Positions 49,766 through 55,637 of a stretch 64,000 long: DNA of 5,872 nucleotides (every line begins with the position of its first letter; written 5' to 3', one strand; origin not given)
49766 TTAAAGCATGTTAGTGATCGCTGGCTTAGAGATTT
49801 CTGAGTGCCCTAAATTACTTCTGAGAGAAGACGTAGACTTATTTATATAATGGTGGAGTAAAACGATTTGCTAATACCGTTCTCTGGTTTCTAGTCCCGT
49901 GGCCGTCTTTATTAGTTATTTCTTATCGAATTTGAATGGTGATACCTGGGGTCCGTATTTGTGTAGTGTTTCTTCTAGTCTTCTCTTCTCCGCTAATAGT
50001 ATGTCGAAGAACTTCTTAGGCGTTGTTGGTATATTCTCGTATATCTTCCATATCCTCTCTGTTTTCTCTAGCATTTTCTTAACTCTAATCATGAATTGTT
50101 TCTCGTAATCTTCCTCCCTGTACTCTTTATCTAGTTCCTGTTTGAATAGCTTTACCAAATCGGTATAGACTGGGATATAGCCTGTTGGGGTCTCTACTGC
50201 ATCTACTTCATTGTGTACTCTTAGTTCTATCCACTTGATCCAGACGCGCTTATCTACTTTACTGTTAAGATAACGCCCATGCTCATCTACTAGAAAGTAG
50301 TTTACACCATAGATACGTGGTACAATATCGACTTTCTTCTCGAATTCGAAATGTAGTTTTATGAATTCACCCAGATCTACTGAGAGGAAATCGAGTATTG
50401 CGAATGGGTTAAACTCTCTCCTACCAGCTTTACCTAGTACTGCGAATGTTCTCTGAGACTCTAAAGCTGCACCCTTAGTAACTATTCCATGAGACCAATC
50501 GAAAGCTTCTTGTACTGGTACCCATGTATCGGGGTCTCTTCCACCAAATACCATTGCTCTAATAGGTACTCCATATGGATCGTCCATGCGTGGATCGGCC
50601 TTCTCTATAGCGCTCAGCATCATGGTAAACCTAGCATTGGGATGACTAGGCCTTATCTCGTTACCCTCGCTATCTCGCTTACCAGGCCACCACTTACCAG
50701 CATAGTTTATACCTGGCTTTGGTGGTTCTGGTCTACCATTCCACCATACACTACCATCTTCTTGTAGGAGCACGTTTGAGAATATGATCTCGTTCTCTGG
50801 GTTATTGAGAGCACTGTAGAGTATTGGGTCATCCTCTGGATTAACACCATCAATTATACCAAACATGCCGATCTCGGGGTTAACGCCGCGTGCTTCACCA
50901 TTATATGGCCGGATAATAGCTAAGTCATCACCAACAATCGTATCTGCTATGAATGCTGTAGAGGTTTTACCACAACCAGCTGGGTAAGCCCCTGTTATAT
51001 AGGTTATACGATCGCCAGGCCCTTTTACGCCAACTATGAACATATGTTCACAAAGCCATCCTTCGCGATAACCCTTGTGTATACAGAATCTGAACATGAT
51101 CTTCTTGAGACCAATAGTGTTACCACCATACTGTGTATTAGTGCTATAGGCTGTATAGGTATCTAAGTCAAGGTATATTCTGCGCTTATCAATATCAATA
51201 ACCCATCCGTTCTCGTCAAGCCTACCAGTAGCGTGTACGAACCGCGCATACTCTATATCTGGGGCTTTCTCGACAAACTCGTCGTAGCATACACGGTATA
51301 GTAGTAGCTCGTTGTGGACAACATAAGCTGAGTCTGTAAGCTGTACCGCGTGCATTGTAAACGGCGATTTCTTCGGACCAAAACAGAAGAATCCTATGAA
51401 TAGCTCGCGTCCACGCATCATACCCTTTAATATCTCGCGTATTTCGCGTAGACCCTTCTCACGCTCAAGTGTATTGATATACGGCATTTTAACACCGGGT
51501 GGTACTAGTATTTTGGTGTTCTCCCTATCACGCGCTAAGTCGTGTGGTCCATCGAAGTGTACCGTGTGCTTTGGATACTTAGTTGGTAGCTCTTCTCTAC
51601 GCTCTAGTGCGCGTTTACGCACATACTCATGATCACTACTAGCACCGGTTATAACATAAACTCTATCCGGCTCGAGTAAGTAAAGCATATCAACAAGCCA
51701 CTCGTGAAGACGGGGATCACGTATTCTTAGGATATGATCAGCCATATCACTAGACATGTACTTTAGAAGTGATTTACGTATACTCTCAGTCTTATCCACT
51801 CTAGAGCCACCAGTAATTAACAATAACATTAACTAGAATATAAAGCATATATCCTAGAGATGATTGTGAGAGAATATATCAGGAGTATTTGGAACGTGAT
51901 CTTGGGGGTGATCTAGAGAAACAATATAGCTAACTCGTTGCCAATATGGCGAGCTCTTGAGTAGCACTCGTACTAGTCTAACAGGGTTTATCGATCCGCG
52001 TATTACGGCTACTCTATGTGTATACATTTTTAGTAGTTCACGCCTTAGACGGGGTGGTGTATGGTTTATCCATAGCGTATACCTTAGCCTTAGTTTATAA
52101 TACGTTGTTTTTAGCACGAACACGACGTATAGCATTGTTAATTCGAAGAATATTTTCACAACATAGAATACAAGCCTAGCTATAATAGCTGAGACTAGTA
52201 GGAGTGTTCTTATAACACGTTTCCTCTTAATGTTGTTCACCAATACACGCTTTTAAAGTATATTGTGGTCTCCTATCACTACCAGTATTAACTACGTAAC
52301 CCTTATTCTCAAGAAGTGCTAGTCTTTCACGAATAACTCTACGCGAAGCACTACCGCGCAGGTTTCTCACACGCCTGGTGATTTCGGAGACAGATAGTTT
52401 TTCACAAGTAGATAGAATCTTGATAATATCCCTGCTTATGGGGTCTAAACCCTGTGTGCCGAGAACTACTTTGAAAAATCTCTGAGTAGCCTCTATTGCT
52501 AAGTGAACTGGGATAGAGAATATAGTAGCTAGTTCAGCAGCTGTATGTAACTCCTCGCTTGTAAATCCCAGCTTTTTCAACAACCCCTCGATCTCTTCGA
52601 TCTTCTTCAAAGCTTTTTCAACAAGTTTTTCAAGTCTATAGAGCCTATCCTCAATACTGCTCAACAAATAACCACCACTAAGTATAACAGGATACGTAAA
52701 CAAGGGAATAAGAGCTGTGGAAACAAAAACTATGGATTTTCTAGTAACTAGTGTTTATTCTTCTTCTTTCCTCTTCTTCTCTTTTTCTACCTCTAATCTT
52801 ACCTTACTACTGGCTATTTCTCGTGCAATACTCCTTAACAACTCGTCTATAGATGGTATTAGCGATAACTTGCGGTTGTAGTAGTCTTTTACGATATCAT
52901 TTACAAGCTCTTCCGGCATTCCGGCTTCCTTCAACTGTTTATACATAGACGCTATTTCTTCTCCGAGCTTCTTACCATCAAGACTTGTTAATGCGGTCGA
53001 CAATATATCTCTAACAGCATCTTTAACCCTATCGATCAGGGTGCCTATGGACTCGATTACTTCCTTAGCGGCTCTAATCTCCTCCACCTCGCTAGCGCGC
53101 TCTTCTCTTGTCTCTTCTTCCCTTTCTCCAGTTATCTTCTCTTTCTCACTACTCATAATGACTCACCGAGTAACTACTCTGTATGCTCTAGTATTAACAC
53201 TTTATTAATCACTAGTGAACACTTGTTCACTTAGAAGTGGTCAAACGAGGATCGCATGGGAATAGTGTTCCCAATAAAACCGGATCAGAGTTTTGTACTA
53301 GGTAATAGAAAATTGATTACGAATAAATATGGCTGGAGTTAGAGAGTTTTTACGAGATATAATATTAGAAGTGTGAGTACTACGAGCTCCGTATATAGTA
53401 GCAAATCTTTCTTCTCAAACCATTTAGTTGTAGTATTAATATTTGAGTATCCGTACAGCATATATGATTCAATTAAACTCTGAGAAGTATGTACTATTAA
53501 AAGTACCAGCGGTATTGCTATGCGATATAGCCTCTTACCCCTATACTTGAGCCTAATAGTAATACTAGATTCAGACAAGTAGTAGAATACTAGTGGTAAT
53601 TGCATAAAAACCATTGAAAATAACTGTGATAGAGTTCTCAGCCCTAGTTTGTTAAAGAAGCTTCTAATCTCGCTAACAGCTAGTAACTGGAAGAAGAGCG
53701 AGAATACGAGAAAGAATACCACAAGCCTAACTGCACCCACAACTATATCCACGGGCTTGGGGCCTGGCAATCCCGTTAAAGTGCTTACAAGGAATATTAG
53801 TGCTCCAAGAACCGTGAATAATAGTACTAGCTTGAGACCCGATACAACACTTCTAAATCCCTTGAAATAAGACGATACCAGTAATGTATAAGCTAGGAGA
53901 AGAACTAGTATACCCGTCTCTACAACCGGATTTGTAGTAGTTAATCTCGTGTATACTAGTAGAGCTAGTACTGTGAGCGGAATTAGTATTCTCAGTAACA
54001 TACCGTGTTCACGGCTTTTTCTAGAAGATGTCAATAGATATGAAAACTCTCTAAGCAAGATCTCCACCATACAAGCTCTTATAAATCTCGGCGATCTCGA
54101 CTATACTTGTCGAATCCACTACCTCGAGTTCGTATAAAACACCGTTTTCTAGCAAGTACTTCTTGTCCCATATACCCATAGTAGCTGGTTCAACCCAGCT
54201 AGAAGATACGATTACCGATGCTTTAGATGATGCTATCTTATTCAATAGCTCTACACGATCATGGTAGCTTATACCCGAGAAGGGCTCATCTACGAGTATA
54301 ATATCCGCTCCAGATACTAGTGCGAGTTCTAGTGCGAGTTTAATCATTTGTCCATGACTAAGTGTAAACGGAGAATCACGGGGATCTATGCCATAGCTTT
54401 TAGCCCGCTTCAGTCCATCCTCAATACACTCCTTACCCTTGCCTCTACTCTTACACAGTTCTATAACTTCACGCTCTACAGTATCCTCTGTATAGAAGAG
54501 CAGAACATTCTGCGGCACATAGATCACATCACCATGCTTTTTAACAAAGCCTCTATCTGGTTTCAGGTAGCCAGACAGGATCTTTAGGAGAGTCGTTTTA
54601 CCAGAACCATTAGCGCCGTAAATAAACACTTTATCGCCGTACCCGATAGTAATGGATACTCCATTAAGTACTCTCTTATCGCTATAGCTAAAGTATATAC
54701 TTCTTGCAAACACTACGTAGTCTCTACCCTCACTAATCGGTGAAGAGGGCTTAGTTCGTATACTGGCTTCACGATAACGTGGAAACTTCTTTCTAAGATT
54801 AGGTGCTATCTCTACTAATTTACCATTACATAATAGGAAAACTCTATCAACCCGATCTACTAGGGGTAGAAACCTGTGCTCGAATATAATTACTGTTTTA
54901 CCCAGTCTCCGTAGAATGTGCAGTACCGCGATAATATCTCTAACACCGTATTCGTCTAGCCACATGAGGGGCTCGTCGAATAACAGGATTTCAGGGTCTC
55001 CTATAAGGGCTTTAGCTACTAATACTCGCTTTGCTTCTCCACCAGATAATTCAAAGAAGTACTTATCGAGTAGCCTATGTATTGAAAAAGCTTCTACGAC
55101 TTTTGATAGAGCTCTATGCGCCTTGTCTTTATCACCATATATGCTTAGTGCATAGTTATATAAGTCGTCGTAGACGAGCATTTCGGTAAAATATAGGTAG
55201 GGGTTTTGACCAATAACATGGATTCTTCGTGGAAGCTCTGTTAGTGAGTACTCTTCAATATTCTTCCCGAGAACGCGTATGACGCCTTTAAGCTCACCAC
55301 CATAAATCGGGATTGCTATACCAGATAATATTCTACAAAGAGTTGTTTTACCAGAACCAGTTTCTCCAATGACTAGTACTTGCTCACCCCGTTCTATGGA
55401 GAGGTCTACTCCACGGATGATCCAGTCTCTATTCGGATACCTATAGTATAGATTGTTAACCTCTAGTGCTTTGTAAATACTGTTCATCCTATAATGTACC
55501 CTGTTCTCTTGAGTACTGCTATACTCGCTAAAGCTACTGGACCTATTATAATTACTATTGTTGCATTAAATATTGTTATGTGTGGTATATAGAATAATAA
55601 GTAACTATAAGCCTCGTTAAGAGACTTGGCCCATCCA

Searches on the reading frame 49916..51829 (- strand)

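Call 22: search_protein_families(library=pfam, proteins=[window:49916-51829:-], max_evalue=0.001)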
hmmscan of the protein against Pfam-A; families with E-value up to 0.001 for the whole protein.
window:49916-51829:- (637 aa): 2 families
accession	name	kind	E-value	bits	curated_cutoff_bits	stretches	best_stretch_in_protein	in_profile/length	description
PF00821.23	PEPCK_GTP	-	1.3e-105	353.5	23.8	1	258-616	1-356/357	Phosphoenolpyruvate carboxykinase C-terminal P-loop domain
PF17297.7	PEPCK_N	-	1.6e-56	191.8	23.8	1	43-253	1-217/218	Phosphoenolpyruvate carboxykinase N-terminal domain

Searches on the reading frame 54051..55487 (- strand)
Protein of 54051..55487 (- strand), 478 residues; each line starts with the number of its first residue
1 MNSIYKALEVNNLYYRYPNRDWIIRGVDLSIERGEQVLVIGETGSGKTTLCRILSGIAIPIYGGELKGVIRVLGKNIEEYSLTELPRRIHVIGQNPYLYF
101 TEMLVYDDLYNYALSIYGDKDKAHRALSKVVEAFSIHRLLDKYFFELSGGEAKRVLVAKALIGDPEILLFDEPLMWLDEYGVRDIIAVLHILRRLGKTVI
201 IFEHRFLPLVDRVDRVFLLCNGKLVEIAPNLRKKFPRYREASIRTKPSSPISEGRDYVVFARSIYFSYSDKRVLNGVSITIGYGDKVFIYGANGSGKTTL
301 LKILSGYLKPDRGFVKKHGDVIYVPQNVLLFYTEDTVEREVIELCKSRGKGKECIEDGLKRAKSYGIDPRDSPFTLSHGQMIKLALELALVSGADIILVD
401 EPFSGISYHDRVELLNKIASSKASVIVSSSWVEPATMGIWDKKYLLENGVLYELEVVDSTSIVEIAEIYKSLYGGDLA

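Call 23: search_protein_families(library=pfam, proteins=[window:54051-55487:-], max_evalue=0.001)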
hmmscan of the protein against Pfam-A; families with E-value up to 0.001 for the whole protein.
window:54051-55487:- (478 aa): 24 families
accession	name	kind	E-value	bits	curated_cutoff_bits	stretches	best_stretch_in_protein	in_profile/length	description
PF00005.33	ABC_tran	-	4.4e-46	157.3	25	2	25-174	2-136/137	ABC transporter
PF13191.12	AAA_16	-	1.4e-08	35.9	32.6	0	32-55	22-45/167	AAA ATPase domain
PF13555.12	AAA_29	-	4.8e-08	33.1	27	0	27-50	15-38/61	P-loop containing region of AAA domain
PF13304.12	AAA_21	-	9.7e-08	32.8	27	1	288-305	3-20/304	AAA domain, putative AbiEii toxin, Type IV TA system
PF13476.12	AAA_23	-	8e-07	30.3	27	0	288-357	23-92/201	AAA domain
PF13401.12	AAA_22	-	2.4e-06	28.3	27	0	37-54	8-25/130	AAA domain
PF13481.12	AAA_25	-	2.7e-06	27.6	27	0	7-51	9-50/195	AAA domain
PF13166.12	AAA_13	-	5.2e-06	25.9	36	0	288-307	20-39/713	AAA domain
PF05729.18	NACHT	-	5.6e-06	26.7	26.7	0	287-314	3-30/167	NACHT domain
PF13238.12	AAA_18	-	5.7e-06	27.2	29.4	0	37-56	1-20/128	AAA domain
PF20720.3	nSTAND3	-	6.8e-06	26.3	27.2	0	35-55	18-38/155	Novel STAND NTPase 3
PF10662.15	PduV-EutP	-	7.1e-06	26.3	21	0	36-59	3-26/143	Ethanolamine utilisation - propanediol utilisation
PF24389.1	ORC-CDC6-like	-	3.2e-05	23.3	27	0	287-305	35-53/571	ORC-CDC6-like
PF13479.12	AAA_24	-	3.9e-05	24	27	0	286-304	4-22/195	AAA domain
PF00004.35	AAA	-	9.2e-05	23.3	21.2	0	288-315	2-27/131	ATPase family associated with various cellular activities (AAA)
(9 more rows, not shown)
